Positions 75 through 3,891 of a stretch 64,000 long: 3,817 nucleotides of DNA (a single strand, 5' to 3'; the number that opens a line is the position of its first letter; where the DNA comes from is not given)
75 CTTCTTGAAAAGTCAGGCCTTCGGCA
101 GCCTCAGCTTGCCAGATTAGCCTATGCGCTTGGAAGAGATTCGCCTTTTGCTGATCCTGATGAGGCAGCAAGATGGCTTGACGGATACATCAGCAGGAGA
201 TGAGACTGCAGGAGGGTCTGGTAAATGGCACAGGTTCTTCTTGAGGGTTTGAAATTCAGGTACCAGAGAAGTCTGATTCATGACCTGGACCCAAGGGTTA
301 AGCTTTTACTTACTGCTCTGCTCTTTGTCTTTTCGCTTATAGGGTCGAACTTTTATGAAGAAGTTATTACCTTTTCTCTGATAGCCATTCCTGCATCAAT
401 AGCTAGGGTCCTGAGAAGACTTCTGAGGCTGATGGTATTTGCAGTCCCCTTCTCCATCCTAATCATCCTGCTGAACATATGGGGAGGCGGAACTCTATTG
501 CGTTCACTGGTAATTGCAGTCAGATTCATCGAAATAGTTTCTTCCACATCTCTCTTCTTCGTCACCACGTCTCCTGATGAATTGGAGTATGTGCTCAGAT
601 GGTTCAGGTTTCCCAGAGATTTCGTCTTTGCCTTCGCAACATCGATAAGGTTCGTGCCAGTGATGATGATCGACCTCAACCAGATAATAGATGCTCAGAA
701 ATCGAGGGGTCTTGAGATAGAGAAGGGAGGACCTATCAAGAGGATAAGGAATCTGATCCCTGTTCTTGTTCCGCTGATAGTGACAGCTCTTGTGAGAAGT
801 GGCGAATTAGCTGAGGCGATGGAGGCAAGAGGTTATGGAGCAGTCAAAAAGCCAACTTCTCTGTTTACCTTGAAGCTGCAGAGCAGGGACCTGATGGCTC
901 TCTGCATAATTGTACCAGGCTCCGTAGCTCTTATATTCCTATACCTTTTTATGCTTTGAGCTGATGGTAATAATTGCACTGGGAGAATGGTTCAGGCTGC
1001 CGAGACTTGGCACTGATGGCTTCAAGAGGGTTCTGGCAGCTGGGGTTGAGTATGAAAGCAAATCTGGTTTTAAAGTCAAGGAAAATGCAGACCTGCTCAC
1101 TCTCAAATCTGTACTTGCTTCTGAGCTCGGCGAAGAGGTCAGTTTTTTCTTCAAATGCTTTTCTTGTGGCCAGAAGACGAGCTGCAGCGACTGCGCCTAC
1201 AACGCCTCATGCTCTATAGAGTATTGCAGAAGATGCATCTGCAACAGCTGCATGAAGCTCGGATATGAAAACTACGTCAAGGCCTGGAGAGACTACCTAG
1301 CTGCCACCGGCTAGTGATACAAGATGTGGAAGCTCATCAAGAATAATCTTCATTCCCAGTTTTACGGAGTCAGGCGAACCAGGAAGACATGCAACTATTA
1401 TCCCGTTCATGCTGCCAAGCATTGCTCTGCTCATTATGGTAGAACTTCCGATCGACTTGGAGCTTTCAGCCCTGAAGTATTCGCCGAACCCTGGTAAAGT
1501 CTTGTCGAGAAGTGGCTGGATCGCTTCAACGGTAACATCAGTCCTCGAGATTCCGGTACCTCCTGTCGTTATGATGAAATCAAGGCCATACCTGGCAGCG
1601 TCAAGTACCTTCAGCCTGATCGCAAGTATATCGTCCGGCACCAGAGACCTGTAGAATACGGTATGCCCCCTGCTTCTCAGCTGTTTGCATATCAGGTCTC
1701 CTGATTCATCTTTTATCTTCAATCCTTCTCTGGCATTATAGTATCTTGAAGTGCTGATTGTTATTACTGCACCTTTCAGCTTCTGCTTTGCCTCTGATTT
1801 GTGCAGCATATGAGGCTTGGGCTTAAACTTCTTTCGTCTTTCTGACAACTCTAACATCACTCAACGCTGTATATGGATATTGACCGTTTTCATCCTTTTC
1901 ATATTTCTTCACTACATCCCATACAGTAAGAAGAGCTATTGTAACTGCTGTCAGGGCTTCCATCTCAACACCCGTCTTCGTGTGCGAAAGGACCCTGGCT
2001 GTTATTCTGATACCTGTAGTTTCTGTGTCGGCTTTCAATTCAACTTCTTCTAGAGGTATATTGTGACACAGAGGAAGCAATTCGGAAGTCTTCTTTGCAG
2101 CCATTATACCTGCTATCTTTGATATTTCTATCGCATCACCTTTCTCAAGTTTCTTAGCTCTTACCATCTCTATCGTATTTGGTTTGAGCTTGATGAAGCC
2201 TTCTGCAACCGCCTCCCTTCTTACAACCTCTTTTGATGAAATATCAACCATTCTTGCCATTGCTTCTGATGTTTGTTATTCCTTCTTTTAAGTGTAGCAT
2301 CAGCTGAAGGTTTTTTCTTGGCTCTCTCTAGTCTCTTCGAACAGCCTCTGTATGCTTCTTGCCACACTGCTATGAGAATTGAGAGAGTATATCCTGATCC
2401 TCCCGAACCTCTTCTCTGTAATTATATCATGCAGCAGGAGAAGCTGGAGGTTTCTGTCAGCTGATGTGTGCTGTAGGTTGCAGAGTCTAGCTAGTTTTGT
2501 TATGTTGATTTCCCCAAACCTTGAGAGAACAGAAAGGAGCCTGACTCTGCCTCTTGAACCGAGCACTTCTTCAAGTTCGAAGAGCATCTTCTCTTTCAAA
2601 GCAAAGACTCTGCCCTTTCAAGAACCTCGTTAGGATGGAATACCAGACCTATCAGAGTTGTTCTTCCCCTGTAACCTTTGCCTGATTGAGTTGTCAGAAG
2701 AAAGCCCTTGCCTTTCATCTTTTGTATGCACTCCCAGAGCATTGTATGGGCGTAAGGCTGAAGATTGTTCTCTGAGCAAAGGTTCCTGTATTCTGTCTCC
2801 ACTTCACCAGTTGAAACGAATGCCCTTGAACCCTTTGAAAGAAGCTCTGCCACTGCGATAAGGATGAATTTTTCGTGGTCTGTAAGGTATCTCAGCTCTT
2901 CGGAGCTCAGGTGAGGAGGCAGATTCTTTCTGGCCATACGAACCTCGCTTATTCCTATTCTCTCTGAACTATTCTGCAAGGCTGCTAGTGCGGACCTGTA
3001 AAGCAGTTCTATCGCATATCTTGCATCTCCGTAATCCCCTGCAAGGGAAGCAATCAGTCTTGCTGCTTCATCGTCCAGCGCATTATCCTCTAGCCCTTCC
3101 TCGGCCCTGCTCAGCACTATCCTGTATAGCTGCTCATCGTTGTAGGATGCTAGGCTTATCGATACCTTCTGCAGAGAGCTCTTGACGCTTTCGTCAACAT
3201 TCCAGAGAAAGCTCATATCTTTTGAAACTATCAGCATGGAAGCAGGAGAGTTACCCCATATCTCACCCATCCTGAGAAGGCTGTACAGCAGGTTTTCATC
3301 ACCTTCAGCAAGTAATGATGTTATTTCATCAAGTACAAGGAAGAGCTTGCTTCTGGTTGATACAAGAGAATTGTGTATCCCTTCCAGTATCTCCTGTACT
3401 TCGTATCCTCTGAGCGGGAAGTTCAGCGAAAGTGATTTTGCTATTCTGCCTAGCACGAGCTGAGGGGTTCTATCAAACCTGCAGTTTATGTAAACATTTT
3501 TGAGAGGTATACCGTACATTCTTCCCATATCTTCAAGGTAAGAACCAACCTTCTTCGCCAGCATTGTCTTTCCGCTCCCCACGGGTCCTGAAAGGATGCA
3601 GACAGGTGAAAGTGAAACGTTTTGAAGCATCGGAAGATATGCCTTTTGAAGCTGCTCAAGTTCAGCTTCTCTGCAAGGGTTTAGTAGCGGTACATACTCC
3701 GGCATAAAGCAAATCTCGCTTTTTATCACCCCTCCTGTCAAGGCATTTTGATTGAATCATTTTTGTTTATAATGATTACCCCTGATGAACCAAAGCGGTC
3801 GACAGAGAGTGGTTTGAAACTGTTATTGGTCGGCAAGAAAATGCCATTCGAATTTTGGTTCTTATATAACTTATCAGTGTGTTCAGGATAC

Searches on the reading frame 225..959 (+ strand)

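Call 32: search_protein_families(library=pfam, proteins=[window:225-959:+], max_evalue=0.001)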
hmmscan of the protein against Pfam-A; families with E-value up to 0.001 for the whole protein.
window:225-959:+ (244 aa): 1 family
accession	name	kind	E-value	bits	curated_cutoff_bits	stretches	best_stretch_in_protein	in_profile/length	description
PF02361.21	CbiQ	-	2.6e-29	102.8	25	1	15-206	2-210/216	Cobalt transport protein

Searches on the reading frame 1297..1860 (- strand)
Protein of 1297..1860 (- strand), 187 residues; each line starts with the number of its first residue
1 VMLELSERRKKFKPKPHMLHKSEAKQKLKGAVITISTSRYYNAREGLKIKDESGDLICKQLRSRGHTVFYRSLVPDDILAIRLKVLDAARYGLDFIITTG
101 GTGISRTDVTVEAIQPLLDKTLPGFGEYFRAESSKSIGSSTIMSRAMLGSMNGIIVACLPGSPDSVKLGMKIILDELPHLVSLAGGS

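Call 32: search_protein_families(library=pfam, proteins=[window:1297-1860:-], max_evalue=0.001)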
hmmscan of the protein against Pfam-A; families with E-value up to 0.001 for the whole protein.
window:1297-1860:- (187 aa): 1 family
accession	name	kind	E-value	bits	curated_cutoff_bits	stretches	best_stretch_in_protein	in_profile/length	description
PF00994.29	MoCF_biosynth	-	4.6e-31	107.9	26.6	1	31-179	1-144/144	Probable molybdopterin binding domain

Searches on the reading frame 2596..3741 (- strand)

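Call 32: search_protein_families(library=pfam, proteins=[window:2596-3741:-], max_evalue=0.001)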
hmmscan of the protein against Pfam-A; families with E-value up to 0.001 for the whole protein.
window:2596-3741:- (381 aa): 8 families
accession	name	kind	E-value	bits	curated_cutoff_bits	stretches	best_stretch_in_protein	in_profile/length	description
PF09079.17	Cdc6_C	-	8.9e-20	70.9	25.1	1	281-375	1-95/96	CDC6, C terminal winged helix domain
PF22703.2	Cdc6_lid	-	4.6e-15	55.7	27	1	207-271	2-67/68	Cdc6 AAA+ ATPase-type lid domain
PF13191.12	AAA_16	-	1.4e-09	39.2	32.6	1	22-161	3-161/167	AAA ATPase domain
PF13401.12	AAA_22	-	8.3e-09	36.3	27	1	47-157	7-106/130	AAA domain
PF01637.24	ATPase_2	-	7.6e-07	29.6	33.2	1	24-161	4-141/225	ATPase domain predominantly from Archaea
PF22606.2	Cdc6-ORC-like_ATPase_lid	-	5.9e-05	23.3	27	1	200-250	1-52/60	Cdc6/ORC-like, ATPase lid domain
PF24883.2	NPHP3_N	-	0.00011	22.8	24.8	1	35-110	12-81/164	Nephrocystin 3, N-terminal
PF05729.18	NACHT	-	0.00042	20.6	26.7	1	47-157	2-115/167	NACHT domain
